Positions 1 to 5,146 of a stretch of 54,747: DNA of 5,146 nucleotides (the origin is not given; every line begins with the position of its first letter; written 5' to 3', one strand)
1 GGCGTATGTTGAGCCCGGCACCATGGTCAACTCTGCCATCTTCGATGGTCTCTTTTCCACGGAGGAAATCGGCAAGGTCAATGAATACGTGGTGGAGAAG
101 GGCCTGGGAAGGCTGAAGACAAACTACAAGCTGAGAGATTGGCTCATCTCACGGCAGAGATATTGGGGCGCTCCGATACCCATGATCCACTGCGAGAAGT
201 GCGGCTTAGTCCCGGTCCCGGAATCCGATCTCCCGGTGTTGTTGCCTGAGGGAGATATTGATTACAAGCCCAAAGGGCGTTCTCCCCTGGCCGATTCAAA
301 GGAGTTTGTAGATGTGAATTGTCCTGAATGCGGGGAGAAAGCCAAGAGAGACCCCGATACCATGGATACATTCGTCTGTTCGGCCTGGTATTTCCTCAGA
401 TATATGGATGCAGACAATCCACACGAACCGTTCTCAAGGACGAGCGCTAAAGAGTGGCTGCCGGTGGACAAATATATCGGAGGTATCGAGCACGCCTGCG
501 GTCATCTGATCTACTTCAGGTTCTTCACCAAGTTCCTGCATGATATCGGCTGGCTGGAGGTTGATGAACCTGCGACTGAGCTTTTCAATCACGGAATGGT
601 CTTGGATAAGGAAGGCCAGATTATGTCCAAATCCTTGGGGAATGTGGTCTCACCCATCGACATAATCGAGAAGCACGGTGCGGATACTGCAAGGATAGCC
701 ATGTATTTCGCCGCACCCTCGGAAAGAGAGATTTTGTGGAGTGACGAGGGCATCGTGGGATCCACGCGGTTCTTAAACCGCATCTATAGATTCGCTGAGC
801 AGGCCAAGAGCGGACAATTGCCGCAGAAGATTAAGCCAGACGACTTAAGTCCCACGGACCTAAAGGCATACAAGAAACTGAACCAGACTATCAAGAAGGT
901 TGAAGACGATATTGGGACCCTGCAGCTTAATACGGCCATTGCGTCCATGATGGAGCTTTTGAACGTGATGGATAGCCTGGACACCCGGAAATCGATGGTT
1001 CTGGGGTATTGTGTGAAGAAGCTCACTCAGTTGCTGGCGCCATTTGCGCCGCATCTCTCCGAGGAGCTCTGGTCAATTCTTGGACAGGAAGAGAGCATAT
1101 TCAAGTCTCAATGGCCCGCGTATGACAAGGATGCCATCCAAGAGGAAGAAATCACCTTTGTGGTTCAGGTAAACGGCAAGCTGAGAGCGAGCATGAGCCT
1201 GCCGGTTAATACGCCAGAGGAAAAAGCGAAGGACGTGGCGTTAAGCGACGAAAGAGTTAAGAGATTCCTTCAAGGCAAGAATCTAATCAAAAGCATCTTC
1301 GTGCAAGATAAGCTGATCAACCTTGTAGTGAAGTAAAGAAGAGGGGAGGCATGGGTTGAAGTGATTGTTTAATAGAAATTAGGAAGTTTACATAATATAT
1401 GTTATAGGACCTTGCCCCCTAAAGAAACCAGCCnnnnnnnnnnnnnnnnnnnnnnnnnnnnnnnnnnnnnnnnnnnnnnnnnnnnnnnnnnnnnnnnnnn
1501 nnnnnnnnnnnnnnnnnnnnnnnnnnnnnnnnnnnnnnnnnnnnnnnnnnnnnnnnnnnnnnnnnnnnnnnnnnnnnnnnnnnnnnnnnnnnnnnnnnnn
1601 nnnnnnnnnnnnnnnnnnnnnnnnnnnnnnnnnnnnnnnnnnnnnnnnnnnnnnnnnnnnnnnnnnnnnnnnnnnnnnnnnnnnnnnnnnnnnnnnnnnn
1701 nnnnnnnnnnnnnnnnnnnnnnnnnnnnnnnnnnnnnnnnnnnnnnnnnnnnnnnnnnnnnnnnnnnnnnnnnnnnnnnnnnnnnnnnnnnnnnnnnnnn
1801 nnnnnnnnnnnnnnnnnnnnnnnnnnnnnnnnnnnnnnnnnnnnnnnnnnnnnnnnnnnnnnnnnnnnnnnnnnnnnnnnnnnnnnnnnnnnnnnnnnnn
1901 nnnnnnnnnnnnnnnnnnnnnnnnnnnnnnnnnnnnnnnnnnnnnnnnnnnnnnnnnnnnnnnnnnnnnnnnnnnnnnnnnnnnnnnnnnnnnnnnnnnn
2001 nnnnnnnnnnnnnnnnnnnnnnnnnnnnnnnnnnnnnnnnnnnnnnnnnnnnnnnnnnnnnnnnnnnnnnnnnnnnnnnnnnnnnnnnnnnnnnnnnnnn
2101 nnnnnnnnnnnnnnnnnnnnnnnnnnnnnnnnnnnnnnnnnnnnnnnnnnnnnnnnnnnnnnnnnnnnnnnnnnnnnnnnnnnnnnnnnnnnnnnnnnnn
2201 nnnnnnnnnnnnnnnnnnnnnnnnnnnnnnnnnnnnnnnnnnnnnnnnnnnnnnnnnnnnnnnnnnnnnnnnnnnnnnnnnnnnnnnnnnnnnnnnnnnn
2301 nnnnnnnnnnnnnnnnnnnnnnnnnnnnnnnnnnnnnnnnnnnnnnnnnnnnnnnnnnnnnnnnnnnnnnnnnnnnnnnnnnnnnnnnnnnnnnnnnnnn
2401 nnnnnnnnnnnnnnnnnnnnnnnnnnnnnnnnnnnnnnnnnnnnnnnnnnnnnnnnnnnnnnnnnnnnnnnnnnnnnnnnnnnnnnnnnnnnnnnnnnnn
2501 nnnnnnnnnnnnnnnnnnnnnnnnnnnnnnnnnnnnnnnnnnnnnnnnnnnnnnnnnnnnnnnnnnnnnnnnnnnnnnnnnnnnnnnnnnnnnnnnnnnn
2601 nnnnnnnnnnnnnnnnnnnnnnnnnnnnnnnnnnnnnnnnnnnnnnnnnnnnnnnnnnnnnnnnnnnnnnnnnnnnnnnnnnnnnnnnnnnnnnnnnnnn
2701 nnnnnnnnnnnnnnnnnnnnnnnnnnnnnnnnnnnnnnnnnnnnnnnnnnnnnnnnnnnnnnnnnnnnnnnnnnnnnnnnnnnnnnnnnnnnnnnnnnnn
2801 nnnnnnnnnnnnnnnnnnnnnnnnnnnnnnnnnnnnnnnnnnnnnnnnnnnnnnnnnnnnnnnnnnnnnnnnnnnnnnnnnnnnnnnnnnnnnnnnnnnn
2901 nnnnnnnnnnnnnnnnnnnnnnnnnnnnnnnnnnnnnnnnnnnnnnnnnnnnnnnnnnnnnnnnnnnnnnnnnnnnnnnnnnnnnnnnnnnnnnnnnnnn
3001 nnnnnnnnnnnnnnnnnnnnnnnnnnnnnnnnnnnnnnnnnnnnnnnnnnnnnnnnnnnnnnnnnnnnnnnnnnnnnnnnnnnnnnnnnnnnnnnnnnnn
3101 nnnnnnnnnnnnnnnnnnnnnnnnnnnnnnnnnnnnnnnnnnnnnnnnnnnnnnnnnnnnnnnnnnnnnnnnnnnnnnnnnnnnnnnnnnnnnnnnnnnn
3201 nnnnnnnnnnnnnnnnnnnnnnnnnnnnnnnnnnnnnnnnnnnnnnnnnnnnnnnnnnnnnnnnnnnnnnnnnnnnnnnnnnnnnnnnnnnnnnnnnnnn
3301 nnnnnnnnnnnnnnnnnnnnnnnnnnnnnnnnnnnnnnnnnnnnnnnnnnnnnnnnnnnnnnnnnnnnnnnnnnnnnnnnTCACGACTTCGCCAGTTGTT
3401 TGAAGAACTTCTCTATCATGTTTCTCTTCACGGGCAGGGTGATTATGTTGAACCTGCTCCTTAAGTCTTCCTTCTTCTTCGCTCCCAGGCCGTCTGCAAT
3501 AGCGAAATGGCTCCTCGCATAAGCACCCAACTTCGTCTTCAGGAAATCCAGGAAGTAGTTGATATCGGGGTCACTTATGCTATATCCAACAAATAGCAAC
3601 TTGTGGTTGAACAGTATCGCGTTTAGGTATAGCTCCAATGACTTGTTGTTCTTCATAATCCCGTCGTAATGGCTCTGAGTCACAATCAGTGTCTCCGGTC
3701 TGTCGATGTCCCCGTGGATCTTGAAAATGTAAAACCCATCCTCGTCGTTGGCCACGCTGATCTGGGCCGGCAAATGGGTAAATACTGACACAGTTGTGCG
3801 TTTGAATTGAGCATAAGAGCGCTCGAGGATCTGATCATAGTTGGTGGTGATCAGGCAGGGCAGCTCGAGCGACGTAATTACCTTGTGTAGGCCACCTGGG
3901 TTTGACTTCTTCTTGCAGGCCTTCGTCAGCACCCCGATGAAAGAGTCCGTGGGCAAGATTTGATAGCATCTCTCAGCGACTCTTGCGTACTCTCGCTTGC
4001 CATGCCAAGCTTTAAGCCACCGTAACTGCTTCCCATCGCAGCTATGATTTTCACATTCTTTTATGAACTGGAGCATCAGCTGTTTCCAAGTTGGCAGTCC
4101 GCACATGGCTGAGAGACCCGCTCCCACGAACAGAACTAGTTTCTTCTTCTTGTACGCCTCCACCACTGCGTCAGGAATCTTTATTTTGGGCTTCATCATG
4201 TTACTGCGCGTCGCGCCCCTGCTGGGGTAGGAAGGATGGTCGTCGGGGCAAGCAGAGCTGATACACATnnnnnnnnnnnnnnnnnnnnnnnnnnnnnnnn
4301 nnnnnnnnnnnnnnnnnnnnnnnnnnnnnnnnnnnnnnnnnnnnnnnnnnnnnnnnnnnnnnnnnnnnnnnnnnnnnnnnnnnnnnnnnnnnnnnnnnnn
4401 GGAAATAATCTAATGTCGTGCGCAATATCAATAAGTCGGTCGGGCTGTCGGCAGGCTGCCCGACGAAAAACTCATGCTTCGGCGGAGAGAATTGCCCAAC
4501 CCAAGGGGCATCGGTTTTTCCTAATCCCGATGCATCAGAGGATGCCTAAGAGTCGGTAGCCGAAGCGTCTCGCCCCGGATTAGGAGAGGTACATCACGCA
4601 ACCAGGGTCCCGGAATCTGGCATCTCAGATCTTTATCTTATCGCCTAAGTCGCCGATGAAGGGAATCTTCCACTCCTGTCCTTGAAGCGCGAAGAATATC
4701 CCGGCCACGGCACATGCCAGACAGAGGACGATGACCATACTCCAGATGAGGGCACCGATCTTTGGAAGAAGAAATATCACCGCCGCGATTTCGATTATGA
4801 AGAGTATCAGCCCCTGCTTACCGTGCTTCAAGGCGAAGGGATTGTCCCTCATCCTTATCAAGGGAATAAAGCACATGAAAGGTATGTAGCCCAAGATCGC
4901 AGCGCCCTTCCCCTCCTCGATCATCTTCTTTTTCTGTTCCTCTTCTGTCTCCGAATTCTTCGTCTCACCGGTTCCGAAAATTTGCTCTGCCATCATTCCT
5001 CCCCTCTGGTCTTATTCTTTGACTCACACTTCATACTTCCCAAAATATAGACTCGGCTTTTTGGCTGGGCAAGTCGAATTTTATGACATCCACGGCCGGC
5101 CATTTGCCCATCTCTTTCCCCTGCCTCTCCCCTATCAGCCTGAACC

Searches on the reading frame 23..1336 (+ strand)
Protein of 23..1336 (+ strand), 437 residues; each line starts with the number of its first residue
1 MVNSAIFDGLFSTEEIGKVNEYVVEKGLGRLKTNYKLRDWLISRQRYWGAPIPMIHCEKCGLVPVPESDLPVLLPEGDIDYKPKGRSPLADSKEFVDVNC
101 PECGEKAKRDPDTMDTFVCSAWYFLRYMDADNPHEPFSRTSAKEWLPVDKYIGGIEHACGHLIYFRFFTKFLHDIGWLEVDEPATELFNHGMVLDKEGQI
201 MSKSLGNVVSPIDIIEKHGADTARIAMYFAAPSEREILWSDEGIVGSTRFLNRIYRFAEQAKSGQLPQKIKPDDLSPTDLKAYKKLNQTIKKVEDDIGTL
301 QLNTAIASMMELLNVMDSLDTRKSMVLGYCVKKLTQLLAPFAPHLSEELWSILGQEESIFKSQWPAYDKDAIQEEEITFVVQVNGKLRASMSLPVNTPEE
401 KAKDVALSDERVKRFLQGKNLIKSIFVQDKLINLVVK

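Call 26: search_protein_families(library=pfam, proteins=[window:23-1336:+], max_evalue=0.00001)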
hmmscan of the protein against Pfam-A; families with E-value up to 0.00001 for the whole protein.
window:23-1336:+ (437 aa): 3 families
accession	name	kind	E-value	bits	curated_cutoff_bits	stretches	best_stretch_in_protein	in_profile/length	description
PF08264.19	Anticodon_1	-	2.4e-26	92.8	25.1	1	281-401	3-146/148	Anticodon-binding domain of tRNA ligase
PF00133.28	tRNA-synt_1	-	9.4e-24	84.3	22.7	1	37-239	228-413/414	tRNA synthetases class I (I, L, M and V)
PF09334.17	tRNA-synt_1g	-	1.1e-06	28.1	20.1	0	167-244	299-371/391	tRNA synthetases class I (M)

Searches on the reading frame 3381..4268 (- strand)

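Call 26: search_protein_families(library=pfam, proteins=[window:3381-4268:-], max_evalue=0.00001)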
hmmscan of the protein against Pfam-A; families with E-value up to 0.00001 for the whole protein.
window:3381-4268:- (295 aa): 1 family
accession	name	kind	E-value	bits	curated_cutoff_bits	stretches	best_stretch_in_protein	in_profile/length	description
PF13289.12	SIR2_2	-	1.1e-28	100.5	24.5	1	138-268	2-131/141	SIR2-like domain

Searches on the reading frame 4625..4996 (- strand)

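Call 26: search_protein_families(library=pfam, proteins=[window:4625-4996:-], max_evalue=0.00001)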
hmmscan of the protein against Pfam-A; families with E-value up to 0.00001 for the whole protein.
window:4625-4996:- (123 aa): 0 families

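Call 69: search_protein_families(library=pfam, proteins=[window:4625-4996:-], max_evalue=0.01)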
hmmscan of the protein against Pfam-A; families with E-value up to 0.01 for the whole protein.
window:4625-4996:- (123 aa): 1 family
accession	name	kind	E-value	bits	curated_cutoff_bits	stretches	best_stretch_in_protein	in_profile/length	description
PF09685.15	DUF4870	-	0.00022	21.6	25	1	46-115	31-104/107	Domain of unknown function (DUF4870)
